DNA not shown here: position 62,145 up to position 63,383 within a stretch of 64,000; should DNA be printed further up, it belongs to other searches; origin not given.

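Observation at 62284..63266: Low-GC radical-SAM (twitch/partial-SPASM) gene wedged between trpB and trpA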

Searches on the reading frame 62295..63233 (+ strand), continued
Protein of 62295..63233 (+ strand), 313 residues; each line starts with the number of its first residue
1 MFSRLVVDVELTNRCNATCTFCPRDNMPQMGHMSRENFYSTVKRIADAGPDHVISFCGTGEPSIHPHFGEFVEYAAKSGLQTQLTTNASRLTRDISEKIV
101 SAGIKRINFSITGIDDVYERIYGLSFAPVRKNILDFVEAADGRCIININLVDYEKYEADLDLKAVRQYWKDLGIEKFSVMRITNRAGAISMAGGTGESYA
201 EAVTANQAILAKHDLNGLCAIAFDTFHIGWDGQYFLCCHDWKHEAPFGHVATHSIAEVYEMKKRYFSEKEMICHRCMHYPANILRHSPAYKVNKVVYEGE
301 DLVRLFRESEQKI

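Call 33: predict_structure(alignment_id=A1)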
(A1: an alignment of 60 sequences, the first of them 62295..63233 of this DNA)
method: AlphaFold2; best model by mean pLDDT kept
length: 313 residues; sequences in the alignment: 60
mean_pLDDT: 89.3   pTM: 0.88
mean pLDDT of the five models: 89.3, 88.8, 87.8, 87.6, 87.0
residues with pLDDT >= 90: 185; 70-90: 106; 50-70: 22; < 50: 0
segments of 3 or more residues with pLDDT < 50: none
pLDDT, mean of each block of 10 residues (from residue 1): 85 94 88 98 95 94 97 97 97 98 98 96 97 99 98 88 97 97 77 66 82 79 91 93 92 95 78 80 76 70 78 74
secondary structure, 60 per line:
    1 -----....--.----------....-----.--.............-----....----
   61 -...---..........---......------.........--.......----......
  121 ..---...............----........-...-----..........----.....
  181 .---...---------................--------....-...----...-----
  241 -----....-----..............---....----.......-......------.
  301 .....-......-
elements in order: E6-9 H23-26 H35-47 E53-56 H68-77 E81-86 H93-101 E104-110 H115-122 H126-140 E145-152 H162-171 E176-181 H197-212 H221-224 E226-228 E233-235 E246-249 H255-268 H272-275 H280-286 H288-293 H300-305 H307-312

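Call 35: find_encoding_contigs(protein=P0210, flank=4000, max_places=2)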
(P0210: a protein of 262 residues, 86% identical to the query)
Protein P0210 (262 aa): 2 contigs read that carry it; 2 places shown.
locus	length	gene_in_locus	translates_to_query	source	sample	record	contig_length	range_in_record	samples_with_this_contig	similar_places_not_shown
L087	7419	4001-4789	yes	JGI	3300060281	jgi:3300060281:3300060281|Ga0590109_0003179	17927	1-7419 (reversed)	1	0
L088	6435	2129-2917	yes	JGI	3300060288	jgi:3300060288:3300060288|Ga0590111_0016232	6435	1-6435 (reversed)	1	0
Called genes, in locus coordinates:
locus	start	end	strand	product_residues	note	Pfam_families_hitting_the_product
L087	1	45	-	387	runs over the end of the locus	PF02771:Acyl-CoA_dh_N, PF00441:Acyl-CoA_dh_1, PF08028:Acyl-CoA_dh_2 (weak)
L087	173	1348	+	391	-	PF02771:Acyl-CoA_dh_N, PF02770:Acyl-CoA_dh_M, PF00441:Acyl-CoA_dh_1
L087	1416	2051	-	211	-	-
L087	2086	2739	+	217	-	PF00697:PRAI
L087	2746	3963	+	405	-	PF00291:PALP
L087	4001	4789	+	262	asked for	PF00290:Trp_syntA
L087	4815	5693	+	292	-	PF17848:Zn_ribbon_ACC, PF01039:Carboxyl_trans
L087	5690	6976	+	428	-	PF08245:Mur_ligase_M (weak), PF02875:Mur_ligase_C, PF27239:FOL3_C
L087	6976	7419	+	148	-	?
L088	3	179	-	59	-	?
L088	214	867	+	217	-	PF00697:PRAI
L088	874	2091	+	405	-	PF00291:PALP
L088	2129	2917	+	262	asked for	PF00290:Trp_syntA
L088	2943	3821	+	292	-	PF17848:Zn_ribbon_ACC, PF01039:Carboxyl_trans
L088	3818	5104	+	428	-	PF08245:Mur_ligase_M (weak), PF02875:Mur_ligase_C, PF27239:FOL3_C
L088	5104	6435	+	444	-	?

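Call 36: find_encoding_contigs(protein=P0222, flank=4000, max_places=2)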
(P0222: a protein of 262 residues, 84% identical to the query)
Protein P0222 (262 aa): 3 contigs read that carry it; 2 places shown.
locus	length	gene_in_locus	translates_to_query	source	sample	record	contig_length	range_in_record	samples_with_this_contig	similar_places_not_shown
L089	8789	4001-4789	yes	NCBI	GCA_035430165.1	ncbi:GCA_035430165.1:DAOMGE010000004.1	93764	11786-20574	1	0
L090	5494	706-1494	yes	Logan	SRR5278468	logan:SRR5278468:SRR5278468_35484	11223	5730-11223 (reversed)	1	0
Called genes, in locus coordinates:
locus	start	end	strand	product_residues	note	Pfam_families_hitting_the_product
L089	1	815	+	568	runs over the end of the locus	PF08351:TmcA_N, PF13508:Acetyltransf_7 (faint), PF13604:AAA_30, PF05127:NAT10_TcmA_helicase, PF13718:GNAT_acetyltr_2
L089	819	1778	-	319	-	-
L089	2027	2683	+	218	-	PF00697:PRAI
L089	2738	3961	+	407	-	PF00291:PALP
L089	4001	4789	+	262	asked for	PF00290:Trp_syntA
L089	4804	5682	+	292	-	PF17848:Zn_ribbon_ACC, PF01039:Carboxyl_trans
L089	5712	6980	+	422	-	PF08245:Mur_ligase_M, PF02875:Mur_ligase_C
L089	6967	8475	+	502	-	-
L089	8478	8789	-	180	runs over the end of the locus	PF01227:GTP_cyclohydroI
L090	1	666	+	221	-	?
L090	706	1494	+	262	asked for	PF00290:Trp_syntA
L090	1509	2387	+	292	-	PF17848:Zn_ribbon_ACC, PF01039:Carboxyl_trans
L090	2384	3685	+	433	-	PF08245:Mur_ligase_M, PF02875:Mur_ligase_C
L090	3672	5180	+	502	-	-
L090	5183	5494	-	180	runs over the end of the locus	PF01227:GTP_cyclohydroI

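Call 38: fold_search(model_id=the predicted structure, library=pdb)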
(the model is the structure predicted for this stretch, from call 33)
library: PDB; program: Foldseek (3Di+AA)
matches with E <= 10: 1677; with E <= 0.001: 136
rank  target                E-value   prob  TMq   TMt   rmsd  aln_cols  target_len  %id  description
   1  7vob                  7.3e-12  1.00  0.63  0.60   9.6       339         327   17  The crystal structure of a Radical SAM Enzyme BlsE involved in the Biosynthesis of Blasticidin S (released 2022-05-04)
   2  4k39_A                9.3e-11  1.00  0.66  0.58  10.8       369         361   14  Native anSMEcpe with bound AdoMet and Cp18Cys peptide (released 2013-05-08)
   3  5why_A                1.1e-10  1.00  0.61  0.47  10.8       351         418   17  Structural Insights into Thioether Bond Formation in the Biosynthesis of Sactipeptides (released 2017-07-26)
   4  4k38_A                1.2e-10  1.00  0.66  0.57  11.1       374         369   15  Native anSMEcpe with bound AdoMet and Kp18Cys peptide (released 2013-05-08)
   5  4k36_B                1.8e-10  1.00  0.66  0.57  10.7       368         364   15  His6 tagged anSMEcpe with bound AdoMet (released 2013-05-08)
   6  4m7t                  2.0e-10  1.00  0.53  0.66   6.1       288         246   15  Crystal structure of BtrN in complex with AdoMet and 2-DOIA (released 2013-10-02)
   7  4k37_A                3.1e-10  1.00  0.66  0.58  10.5       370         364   14  Native anSMEcpe with bound AdoMet (released 2013-05-08)
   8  4k39_B                5.6e-10  1.00  0.66  0.58  11.0       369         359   14  Native anSMEcpe with bound AdoMet and Cp18Cys peptide (released 2013-05-08)
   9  4k37_B                6.7e-10  1.00  0.66  0.56  10.9       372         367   15  Native anSMEcpe with bound AdoMet (released 2013-05-08)
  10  4k36_A                7.1e-10  1.00  0.64  0.54  11.1       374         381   14  His6 tagged anSMEcpe with bound AdoMet (released 2013-05-08)
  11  2fb2_B                1.3e-09  1.00  0.54  0.52  10.1       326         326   17  Structure of the MoaA Arg17/266/268/Ala triple mutant (released 2006-05-09)
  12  6efn                  1.4e-09  1.00  0.60  0.50   9.3       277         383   18  Structure of a RiPP maturase, SkfB (released 2018-10-24)
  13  5v1t_A                1.6e-09  1.00  0.65  0.48   9.7       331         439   14  Crystal structure of Streptococcus suis SuiB bound to precursor peptide SuiA (released 2017-08-30)
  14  8ai4_B                1.8e-09  1.00  0.57  0.55   8.5       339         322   17  Crystal structure of radical SAM epimerase EpeE C223A mutant from Bacillus subtilis with [4Fe-4S] clusters, S-adenosyl (released 2024-01-10)
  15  8ai2_B                2.5e-09  1.00  0.56  0.54   8.5       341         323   17  Crystal structure of radical SAM epimerase EpeE from Bacillus subtilis with [4Fe-4S] clusters, S-adenosyl-L-homocystei (released 2024-01-10)
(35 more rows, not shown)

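Call 42: search_protein_families(library=pfam, proteins=[L007:3092-5608:-, L007:5628-5855:+, L007:7016-7330:-, L007:7748-12163:-, L017:16-2643:+, L017:2656-2871:+, L009:3035-5842:-, L009:7015-9072:-, L013:4069-5769:-, L013:7021-9057:+], max_evalue=0.0001)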
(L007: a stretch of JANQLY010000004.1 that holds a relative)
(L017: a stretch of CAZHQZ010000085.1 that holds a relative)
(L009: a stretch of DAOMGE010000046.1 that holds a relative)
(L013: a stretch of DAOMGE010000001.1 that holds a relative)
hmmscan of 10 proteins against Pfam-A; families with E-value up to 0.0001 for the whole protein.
L007:3092-5608:- (839 aa): 5 families
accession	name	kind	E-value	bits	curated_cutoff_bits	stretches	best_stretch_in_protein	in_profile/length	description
PF00069.31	Pkinase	-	2.2e-47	162.1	31.7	1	6-247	1-252/263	Protein kinase domain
PF07714.23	PK_Tyr_Ser-Thr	-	3.8e-32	112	23.1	1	7-209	2-210/258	Protein tyrosine and serine/threonine kinase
PF03109.22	ABC1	-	2e-07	30.9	22.9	1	77-156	141-221/244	ABC1 atypical kinase-like domain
PF17667.7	Pkinase_fungal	-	3.2e-06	26.6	24.1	1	88-194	276-383/387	Fungal protein kinase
PF01636.29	APH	-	1e-05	25.8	23.2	0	117-153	165-201/239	Phosphotransferase enzyme family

L007:5628-5855:+ (76 aa): 0 families

L007:7016-7330:- (105 aa): 0 families

L007:7748-12163:- (1472 aa): 3 families
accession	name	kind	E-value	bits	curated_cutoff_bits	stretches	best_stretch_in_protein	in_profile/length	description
PF00353.25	HemolysinCabind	-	4.8e-23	81.2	23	3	1107-1139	2-34/36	RTX calcium-binding nonapeptide repeat (4 copies)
PF17892.7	Cadherin_5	-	7.1e-12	45.4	26.5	1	803-875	16-90/98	Cadherin-like domain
PF17963.7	Big_9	-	9.4e-09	36.5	23.6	1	807-878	17-86/89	Bacterial Ig domain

L017:16-2643:+ (876 aa): 4 families
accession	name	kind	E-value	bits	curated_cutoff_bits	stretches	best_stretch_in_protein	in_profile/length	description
PF02965.22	Met_synt_B12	-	1.6e-127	425.1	25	1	586-858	2-273/273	Vitamin B12 dependent methionine synthase, activation domain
PF00809.28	Pterin_bind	-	4.7e-59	200.4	25.5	1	6-244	1-244/244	Pterin binding enzyme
PF02607.22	B12-binding_2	-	1.2e-24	86.7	23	1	304-376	2-73/74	B12 binding domain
PF02310.24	B12-binding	-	5.6e-21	75.1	32.1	1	393-485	1-93/121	B12 binding domain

L017:2656-2871:+ (72 aa): 1 family
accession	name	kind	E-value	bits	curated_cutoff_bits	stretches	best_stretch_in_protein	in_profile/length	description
PF11174.13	DUF2970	-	5.9e-20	71.3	27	1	12-67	1-56/56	Protein of unknown function (DUF2970)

L009:3035-5842:- (936 aa): 5 families
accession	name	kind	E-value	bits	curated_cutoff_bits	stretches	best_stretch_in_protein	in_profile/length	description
PF00133.28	tRNA-synt_1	-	2.1e-153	511.4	22.7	1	14-613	2-414/414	tRNA synthetases class I (I, L, M and V)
PF08264.19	Anticodon_1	-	4.9e-43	147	25.1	1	657-807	1-144/148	Anticodon-binding domain of tRNA ligase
PF10458.14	Val_tRNA-synt_C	-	5.7e-18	65.4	25.9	1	871-933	3-65/66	Valyl tRNA synthetase tRNA binding arm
PF09334.17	tRNA-synt_1g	-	2.2e-16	60.1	20.1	0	38-90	6-58/391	tRNA synthetases class I (M)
PF13603.12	tRNA-synt_1_2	-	1.2e-09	38.4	25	1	238-294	86-142/185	Leucyl-tRNA synthetase, editing domain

L009:7015-9072:- (686 aa): 5 families
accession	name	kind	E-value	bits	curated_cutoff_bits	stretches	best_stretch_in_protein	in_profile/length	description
PF01266.30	DAO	-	4.8e-42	145.2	27.9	1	286-650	2-352/353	FAD dependent oxidoreductase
PF05430.17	Methyltransf_30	-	1e-35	122.8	22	1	125-258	1-123/124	S-adenosyl-L-methionine-dependent methyltransferase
PF13450.12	NAD_binding_8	-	2.1e-06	28.4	21.9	1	289-319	2-32/68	NAD(P)-binding Rossmann-like domain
PF01494.25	FAD_binding_3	-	4e-06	26.7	22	1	286-321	4-39/349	FAD binding domain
PF00890.30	FAD_binding_2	-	8.8e-05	22.3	20.4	0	285-318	1-37/414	FAD binding domain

L013:4069-5769:- (567 aa): 4 families
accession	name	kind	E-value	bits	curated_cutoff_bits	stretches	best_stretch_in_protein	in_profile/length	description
PF00890.30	FAD_binding_2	-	1.1e-81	275.6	20.4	1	12-550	1-414/414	FAD binding domain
PF12831.13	FAD_oxidored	-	6.4e-10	39.3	27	1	12-59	1-48/416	FAD dependent oxidoreductase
PF07992.20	Pyr_redox_2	-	6.4e-05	22.9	26.1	0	12-52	2-43/291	Pyridine nucleotide-disulphide oxidoreductase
PF03486.20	HI0933_like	-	7e-05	22.8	50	0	12-54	2-44/244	HI0933-like protein Rossmann domain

L013:7021-9057:+ (679 aa): 6 families
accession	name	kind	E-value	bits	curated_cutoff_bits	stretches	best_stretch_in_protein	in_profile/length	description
PF00580.27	UvrD-helicase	-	6.6e-91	305.2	23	1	7-268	1-270/271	UvrD/REP helicase N-terminal domain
PF13361.12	UvrD_C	-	1.1e-72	245.8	25.6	1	274-624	1-349/350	UvrD-like helicase C-terminal domain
PF13245.12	AAA_19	-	1.3e-24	87.3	25.1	1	11-252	1-132/134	AAA domain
PF13538.12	UvrD_C_2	-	8.5e-08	32.4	27.4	1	565-620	4-51/52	UvrD-like helicase C-terminal domain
PF01443.25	Viral_helicase1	-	2.6e-07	31.1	21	0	557-619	178-225/228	Viral superfamily 1 RNA helicase core domain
PF13604.12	AAA_30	-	8.9e-07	29.3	27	0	7-72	2-67/191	AAA domain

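Call 47: list_cluster_members(proteins=[P0001, P0208])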
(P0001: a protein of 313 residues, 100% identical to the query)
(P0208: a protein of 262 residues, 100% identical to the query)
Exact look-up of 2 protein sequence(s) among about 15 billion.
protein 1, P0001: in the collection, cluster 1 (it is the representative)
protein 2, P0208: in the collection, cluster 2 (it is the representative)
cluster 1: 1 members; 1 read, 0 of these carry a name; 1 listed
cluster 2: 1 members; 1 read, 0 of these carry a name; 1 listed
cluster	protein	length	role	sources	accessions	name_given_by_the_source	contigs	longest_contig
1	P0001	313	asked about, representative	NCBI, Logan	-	-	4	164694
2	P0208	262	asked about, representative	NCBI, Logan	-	-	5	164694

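Call 53: search_protein_families(library=pfam, proteins=[L066:8818-9672:+, L074:47-3373:+, L065:3310-4944:+, L054:3542-5428:-, L038:3426-5072:+, L019:4624-5397:-, L011:2232-3449:-, L029:5049-5834:-, L058:224-1033:-], max_evalue=0.05)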
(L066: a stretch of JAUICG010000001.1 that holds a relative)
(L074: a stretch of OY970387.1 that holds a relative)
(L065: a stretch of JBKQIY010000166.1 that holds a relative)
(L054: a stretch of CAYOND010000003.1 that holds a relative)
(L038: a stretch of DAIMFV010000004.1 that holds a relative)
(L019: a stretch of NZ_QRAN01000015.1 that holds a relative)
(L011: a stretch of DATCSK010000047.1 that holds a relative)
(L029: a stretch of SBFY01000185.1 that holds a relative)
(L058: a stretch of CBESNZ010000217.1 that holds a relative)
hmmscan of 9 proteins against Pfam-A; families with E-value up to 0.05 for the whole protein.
L066:8818-9672:+ (285 aa): 2 families
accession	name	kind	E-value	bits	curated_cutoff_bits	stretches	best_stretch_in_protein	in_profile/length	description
PF03567.20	Sulfotransfer_2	-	0.0055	17.3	22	1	6-110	8-102/252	Sulfotransferase family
PF00685.33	Sulfotransfer_1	-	0.039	13.8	22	1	12-136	7-137/255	Sulfotransferase domain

L074:47-3373:+ (1109 aa): 5 families
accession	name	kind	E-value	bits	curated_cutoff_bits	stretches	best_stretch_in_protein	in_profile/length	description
PF05711.17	TylF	-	1.6e-56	191.9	23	1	273-551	2-263/264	Macrocin-O-methyltransferase (TylF)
PF04989.18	RMNT_CmcI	-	5e-32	111.8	23.2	1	920-1108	5-206/206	Rhamnosyl O-methyltransferase/CmcI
PF13578.12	Methyltransf_24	-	6.5e-17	62.8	26.3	2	22-123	1-104/105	Methyltransferase domain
PF00535.33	Glycos_transf_2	-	1.1e-09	38.9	23.3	1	585-722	1-130/168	Glycosyl transferase family 2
PF10111.15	Glyco_tranf_2_2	-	0.0011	19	27.3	1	585-800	1-200/276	Glycosyltransferase like family 2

L065:3310-4944:+ (545 aa): 0 families

L054:3542-5428:- (629 aa): 3 families
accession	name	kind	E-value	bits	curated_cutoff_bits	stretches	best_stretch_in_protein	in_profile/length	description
PF04055.27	Radical_SAM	-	7.5e-13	49.4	29.5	1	208-373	3-164/166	Radical SAM superfamily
PF02310.24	B12-binding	-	0.00029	21.1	32.1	1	62-142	41-119/121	B12 binding domain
PF18658.7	zf-C2H2_12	-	0.03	14.5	27.3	0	436-489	7-60/64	Spin-doc zinc-finger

L038:3426-5072:+ (549 aa): 0 families

L019:4624-5397:- (258 aa): 2 families
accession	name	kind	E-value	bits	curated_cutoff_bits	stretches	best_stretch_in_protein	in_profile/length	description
PF13578.12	Methyltransf_24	-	6e-28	98.2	26.3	1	43-159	1-105/105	Methyltransferase domain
PF05711.17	TylF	-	0.00054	19.7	23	1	106-164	177-234/264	Macrocin-O-methyltransferase (TylF)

L011:2232-3449:- (406 aa): 3 families
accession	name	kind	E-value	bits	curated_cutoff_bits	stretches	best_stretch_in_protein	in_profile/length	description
PF13469.12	Sulfotransfer_3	-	3.2e-45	155.5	27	1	108-356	1-214/216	Sulfotransferase family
PF00685.33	Sulfotransfer_1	-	3.3e-07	30.4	22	1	108-376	3-208/255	Sulfotransferase domain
PF17784.7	Sulfotransfer_4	-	2.1e-05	24.9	22.8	1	254-331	81-165/215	Sulfotransferase domain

L029:5049-5834:- (262 aa): 3 families
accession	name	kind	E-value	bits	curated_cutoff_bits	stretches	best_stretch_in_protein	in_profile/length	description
PF00378.25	ECH_1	-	1.5e-55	188.7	27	1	12-261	3-249/251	Enoyl-CoA hydratase/isomerase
PF16113.10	ECH_2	-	4.2e-31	109.1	27.2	1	16-251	2-237/335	Enoyl-CoA hydratase/isomerase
PF14718.12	SLT_L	-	0.01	16.4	25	1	154-196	4-44/68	Soluble lytic murein transglycosylase L domain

L058:224-1033:- (270 aa): 0 families

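Call 54: find_related_loci(query=window:62295-63233:+, collection=metagenome_contigs, flank=4000)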
Query window:62295-63233:+ (313 aa) in metagenome_contigs; peptide patterns used: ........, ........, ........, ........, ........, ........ (x = any residue, [..] = any of these).
52 stretches matched a pattern; 1 encode a relative of the query (tblastn E <= 1e-3); 1 distinct loci.
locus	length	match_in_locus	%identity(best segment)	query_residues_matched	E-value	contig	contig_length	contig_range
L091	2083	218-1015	26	7-276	5e-19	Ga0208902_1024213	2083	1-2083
